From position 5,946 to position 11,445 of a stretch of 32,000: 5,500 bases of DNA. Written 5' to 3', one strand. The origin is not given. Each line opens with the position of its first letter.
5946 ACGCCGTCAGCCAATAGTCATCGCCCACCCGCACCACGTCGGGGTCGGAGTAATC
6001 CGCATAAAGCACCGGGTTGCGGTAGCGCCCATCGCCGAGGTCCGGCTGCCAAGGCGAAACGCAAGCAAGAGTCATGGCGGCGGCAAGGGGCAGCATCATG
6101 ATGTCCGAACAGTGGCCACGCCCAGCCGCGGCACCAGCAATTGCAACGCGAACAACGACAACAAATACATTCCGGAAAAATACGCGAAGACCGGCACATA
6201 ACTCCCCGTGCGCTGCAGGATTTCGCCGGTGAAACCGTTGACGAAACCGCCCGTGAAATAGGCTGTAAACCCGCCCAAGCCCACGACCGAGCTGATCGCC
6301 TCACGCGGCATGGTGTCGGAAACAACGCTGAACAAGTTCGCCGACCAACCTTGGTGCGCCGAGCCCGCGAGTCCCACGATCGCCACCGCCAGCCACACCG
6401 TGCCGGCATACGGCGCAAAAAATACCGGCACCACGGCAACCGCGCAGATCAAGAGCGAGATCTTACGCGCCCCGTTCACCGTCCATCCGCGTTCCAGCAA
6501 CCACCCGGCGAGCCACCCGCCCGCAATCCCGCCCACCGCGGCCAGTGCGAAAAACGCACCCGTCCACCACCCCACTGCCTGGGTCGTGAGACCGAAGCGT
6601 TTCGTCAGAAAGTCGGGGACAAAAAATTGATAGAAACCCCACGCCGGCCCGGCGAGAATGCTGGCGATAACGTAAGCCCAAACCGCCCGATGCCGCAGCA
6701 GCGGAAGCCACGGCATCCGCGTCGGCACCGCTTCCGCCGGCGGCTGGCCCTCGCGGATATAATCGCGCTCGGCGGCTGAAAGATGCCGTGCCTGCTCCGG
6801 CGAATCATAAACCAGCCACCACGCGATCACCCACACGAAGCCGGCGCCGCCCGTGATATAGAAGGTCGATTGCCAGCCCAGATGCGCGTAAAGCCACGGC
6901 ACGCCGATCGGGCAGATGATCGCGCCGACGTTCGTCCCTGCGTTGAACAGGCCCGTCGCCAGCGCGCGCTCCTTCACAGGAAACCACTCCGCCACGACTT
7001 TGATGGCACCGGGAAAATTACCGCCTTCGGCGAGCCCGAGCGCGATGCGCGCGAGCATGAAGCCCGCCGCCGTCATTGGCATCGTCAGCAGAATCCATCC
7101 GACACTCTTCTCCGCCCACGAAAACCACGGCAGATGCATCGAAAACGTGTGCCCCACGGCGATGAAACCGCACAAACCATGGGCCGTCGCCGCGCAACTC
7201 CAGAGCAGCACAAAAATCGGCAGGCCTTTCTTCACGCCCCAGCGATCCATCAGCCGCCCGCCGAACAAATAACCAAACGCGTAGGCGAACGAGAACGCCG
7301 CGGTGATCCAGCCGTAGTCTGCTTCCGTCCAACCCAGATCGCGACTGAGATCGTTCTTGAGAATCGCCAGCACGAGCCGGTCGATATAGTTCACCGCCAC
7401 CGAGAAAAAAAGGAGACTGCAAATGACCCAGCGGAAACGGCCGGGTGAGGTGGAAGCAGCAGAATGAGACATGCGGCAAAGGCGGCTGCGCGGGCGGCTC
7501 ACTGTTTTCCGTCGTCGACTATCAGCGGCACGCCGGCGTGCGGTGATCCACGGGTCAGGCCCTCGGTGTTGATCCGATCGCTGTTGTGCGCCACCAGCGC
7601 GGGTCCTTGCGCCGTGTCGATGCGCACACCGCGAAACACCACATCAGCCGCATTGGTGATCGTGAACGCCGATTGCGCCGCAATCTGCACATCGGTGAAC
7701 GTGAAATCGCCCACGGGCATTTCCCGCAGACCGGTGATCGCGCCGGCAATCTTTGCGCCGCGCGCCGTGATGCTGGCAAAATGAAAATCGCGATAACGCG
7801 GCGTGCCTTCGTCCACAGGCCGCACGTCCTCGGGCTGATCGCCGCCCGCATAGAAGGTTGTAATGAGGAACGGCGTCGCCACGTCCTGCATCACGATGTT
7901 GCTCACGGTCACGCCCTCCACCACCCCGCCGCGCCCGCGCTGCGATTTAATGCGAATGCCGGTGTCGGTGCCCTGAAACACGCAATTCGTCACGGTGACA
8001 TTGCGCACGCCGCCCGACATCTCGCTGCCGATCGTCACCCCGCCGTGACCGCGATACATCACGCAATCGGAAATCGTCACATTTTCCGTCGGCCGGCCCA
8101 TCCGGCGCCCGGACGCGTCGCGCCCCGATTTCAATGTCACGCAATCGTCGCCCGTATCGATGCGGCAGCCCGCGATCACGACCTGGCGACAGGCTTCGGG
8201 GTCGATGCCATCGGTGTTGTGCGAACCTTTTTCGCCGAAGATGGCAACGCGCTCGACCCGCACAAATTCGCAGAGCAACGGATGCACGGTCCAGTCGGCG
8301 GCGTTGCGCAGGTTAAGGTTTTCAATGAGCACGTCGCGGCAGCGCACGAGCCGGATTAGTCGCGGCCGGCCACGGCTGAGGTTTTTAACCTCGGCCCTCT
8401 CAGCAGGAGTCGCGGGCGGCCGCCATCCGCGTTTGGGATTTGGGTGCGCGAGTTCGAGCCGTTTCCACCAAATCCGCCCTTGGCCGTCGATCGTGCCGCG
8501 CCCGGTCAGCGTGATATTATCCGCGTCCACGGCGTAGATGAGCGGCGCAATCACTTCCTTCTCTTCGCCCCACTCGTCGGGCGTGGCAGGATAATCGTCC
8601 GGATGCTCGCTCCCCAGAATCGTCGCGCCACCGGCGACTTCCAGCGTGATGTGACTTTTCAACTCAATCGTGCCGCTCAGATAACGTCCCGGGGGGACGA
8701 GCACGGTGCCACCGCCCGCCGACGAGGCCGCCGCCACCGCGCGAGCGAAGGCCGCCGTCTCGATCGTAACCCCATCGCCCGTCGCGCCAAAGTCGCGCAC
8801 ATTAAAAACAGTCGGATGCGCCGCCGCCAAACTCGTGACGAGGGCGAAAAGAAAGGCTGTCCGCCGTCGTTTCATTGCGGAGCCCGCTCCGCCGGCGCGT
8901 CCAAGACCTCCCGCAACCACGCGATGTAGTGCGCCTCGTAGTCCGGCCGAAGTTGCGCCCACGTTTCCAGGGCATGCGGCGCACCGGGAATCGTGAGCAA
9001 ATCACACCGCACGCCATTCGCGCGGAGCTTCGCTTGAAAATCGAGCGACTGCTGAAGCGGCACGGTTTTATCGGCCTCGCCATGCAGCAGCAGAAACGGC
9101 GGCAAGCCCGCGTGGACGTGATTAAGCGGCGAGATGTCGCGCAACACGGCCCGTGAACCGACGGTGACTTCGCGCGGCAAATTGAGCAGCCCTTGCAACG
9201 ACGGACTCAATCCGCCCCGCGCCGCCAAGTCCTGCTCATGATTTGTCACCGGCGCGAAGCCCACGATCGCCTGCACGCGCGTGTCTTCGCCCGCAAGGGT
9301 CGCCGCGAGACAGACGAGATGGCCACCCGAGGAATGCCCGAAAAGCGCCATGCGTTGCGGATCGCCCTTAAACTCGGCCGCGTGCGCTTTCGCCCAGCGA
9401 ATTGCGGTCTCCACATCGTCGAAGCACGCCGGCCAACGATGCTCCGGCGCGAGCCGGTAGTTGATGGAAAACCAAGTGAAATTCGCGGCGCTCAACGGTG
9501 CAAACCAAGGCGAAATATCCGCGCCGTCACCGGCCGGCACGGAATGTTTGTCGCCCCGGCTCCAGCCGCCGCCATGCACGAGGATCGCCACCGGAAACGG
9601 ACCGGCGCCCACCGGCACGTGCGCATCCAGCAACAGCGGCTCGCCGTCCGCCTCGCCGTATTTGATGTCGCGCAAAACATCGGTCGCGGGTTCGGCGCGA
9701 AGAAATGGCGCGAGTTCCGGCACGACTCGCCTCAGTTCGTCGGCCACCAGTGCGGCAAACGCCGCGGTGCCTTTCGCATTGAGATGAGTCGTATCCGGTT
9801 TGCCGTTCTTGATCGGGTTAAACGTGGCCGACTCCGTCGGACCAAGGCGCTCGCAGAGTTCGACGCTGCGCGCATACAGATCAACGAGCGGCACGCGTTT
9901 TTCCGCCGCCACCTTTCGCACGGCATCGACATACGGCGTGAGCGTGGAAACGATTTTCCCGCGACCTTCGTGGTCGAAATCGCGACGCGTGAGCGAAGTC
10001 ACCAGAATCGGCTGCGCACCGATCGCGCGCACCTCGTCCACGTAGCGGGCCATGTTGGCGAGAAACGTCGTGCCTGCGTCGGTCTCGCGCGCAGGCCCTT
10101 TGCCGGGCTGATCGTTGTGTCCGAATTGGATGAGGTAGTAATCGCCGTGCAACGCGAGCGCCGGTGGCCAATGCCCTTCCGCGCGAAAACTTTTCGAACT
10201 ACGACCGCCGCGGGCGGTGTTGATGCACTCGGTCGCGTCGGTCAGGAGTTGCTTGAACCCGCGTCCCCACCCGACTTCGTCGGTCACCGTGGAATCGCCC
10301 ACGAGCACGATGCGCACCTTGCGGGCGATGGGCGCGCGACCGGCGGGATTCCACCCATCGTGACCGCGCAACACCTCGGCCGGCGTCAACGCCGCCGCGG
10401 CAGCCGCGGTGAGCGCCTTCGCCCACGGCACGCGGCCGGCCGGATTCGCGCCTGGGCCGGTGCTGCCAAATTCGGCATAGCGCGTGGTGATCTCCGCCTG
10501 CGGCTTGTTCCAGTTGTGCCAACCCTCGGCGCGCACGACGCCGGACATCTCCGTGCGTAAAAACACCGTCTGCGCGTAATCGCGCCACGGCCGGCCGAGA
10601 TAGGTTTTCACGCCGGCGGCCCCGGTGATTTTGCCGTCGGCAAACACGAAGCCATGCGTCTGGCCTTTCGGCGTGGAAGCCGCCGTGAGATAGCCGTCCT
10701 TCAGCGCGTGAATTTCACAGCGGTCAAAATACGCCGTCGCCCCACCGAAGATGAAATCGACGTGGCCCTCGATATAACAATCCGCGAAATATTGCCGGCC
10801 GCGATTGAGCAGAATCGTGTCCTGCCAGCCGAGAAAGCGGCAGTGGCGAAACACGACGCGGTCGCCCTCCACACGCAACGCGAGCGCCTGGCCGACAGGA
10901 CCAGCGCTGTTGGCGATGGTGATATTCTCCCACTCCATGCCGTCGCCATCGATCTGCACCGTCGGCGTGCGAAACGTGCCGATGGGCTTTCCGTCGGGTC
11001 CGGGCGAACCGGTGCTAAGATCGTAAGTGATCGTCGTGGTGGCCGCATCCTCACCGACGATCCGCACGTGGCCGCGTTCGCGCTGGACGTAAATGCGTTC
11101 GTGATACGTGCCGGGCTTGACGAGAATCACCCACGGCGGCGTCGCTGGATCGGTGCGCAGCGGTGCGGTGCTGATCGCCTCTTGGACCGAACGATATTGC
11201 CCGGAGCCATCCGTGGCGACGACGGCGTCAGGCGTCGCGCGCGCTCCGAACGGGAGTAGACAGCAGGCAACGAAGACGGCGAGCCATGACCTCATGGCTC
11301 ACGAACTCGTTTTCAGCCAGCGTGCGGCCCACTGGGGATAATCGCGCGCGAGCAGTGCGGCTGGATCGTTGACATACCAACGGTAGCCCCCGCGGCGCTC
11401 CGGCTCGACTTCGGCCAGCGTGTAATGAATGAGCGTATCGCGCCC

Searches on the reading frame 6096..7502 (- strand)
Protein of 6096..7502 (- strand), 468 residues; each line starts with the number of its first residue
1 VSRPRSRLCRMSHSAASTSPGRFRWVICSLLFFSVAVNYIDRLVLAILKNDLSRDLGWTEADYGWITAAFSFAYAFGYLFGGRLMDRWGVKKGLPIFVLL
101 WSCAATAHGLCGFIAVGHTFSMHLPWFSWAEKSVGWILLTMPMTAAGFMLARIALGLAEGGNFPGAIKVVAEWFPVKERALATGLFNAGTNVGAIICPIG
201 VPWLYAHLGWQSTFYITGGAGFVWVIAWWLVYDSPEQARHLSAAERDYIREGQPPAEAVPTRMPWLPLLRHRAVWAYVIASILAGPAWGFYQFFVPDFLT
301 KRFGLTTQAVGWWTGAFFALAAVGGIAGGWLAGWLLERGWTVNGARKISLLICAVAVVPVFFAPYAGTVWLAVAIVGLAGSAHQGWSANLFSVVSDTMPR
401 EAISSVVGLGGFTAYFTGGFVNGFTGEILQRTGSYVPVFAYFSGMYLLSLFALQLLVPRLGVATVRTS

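Call 6: search_protein_families(library=pfam, proteins=[window:6096-7502:-], max_evalue=0.001)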
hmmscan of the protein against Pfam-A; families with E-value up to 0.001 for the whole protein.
window:6096-7502:- (468 aa): 2 families
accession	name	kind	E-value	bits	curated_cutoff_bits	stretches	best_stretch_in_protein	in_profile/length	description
PF07690.21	MFS_1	-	6.1e-56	190.3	33.4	1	31-420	1-344/347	Major Facilitator Superfamily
PF00083.30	Sugar_tr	-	0.00083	18.8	22.3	0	59-235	44-195/452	Sugar (and other) transporter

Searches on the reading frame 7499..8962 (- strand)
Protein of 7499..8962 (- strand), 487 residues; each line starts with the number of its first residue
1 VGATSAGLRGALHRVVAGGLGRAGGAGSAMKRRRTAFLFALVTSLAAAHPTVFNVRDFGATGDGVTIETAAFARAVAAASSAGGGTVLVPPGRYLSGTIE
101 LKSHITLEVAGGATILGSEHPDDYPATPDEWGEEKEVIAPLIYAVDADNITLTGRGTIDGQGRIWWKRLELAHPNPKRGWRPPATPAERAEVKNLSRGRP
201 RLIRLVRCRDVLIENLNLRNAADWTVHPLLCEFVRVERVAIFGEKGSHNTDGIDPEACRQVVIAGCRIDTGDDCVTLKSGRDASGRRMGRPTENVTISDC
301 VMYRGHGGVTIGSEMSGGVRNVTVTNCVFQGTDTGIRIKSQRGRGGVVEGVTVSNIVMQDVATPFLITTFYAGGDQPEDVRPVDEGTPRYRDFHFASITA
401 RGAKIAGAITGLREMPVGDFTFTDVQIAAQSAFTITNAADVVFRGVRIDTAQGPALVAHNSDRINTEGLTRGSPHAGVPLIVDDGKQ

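Call 6: search_protein_families(library=pfam, proteins=[window:7499-8962:-], max_evalue=0.001)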
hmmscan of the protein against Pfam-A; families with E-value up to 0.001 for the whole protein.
window:7499-8962:- (487 aa): 3 families
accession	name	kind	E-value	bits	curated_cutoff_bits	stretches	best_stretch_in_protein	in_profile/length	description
PF00295.23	Glyco_hydro_28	-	2.7e-44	152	22.9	1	87-437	9-317/324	Glycosyl hydrolases family 28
PF12708.12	Pect-lyase_RHGA_epim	-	1.6e-15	57.9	27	1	53-107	2-58/213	Rhamnogalacturonase A/epimerase, pectate lyase-like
PF13229.12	Beta_helix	-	2.7e-06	27.5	25.9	1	247-343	65-149/158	Right handed beta helix region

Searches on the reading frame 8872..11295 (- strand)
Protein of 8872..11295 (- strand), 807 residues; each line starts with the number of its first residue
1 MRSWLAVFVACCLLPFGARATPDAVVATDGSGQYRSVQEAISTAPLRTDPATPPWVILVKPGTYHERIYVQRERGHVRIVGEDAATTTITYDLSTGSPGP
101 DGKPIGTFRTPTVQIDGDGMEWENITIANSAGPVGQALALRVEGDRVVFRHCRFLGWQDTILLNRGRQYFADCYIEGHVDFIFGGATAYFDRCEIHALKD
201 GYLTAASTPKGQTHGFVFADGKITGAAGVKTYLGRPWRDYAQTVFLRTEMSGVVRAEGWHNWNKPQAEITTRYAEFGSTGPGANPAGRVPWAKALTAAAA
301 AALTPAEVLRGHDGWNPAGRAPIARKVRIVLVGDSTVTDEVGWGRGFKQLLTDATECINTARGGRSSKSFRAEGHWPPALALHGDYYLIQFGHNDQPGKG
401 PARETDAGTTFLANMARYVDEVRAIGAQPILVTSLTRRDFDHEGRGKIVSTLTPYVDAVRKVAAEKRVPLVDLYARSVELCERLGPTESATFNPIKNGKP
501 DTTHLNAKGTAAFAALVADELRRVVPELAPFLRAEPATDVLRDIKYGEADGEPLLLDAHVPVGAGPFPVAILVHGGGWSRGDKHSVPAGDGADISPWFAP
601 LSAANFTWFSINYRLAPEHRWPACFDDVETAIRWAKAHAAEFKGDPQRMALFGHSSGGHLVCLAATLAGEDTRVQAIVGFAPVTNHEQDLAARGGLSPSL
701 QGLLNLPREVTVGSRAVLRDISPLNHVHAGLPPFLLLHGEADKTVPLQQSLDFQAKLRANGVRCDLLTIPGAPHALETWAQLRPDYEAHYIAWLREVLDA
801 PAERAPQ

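Call 6: search_protein_families(library=pfam, proteins=[window:8872-11295:-], max_evalue=0.001)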
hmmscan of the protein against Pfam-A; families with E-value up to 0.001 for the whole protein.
window:8872-11295:- (807 aa): 10 families
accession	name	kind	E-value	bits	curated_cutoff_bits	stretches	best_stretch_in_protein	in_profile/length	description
PF01095.25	Pectinesterase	-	5.5e-67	226.1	27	1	23-311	1-297/298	Pectinesterase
PF20434.5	BD-FAE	-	2.5e-38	132.2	26.8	1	563-757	9-215/215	BD-FAE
PF07859.19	Abhydrolase_3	-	4.3e-27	95.7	25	1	572-776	3-208/210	alpha/beta hydrolase fold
PF00326.27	Peptidase_S9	-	1e-17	64.8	22.6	1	628-799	45-211/213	Prolyl oligopeptidase family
PF13472.12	Lipase_GDSL_2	-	2.5e-15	57.8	32.9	1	332-511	2-177/178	GDSL-like Lipase/Acylhydrolase family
PF00657.28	Lipase_GDSL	-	9.3e-09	36.2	23.6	1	329-516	1-207/208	GDSL-like Lipase/Acylhydrolase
PF12146.15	Hydrolase_4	-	1.3e-08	34.9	27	1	621-690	55-117/239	Serine aminopeptidase, S33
PF00135.34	COesterase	-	3e-07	30.2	27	1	625-666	161-202/515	Carboxylesterase family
PF01738.24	DLH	-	4.2e-05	23.7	21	1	627-778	80-190/217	Dienelactone hydrolase family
PF00561.26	Abhydrolase_1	-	0.00023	21.4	25.8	0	643-686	66-111/245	alpha/beta hydrolase fold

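Call 68: find_encoding_contigs(protein=window:8872-11295:-, flank=10000, max_places=4)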
Protein window:8872-11295:- (807 aa): no gene with exactly this product is on record in the collection.

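Call 73: search_protein_families(library=ncbifam, proteins=[window:8872-11295:-], max_evalue=0.01)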
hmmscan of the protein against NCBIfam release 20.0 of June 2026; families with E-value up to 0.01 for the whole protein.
window:8872-11295:- (807 aa): 18 families
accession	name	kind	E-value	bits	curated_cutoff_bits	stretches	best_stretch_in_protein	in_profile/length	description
NF041896.1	pecestase_PemA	equivalog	1.1e-33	116.6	700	1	5-311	11-359/365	pectinesterase PemA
NF007822.0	PRK10531.1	equivalog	3.6e-29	101.7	436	2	104-240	193-351/430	putative acyl-CoA thioester hydrolase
NF052354.1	EstLipQMycob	equivalog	1.4e-25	89.8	700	1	543-792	139-392/418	esterase LipQ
NF058653.1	LipP1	equivalog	1.8e-24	86.1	350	1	505-776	10-279/300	LipP1 family hormone-sensitive lipase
NF033149.0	CHL_hydrolase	equivalog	2.3e-17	62.9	500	1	513-666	22-167/310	chloramphenicol hydrolase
NF041901.1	pecestase_PemB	equivalog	3.5e-16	59.1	700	1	120-242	185-333/379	pectinesterase PemB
NF041897.1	pecacetest_PaeY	equivalog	1.2e-14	53.9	1000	1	326-421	274-378/549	pectin acetylesterase PaeY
NF042968.1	AcxylEst_AxeA1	equivalog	2.8e-14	52.3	700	1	574-776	55-244/459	acetylxylan esterase AxeA1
NF058649.1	GTSAG_HSLs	subfamily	9.4e-13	48.2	380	1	604-776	119-288/312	GTSAG motif subfamily hormone-sensitive lipase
NF058650.1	GCSAG_HSLs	subfamily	7e-11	42.2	410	1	571-789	89-302/314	GCSAG motif subfamily hormone-sensitive lipase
NF041902.1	pecacetest_PaeX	equivalog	1.1e-10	41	550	1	566-765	73-272/318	pectin acetylesterase PaeX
NF058651.1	GESAG_HSLs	subfamily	3.1e-10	39.6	430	1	560-776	60-270/296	GESAG motif subfamily hormone-sensitive lipase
NF058665.1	HaHSL_fam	equivalog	1e-08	34.9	320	1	529-685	26-170/260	hormone-sensitive lipase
NF007547.0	PRK10162.1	equivalog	8.6e-08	31.5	389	1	602-675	112-184/321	acetyl esterase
NF052620.1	AryltfaseLP1002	equivalog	1.2e-07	31.3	300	1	567-778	32-235/265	lp_1002 family arylesterase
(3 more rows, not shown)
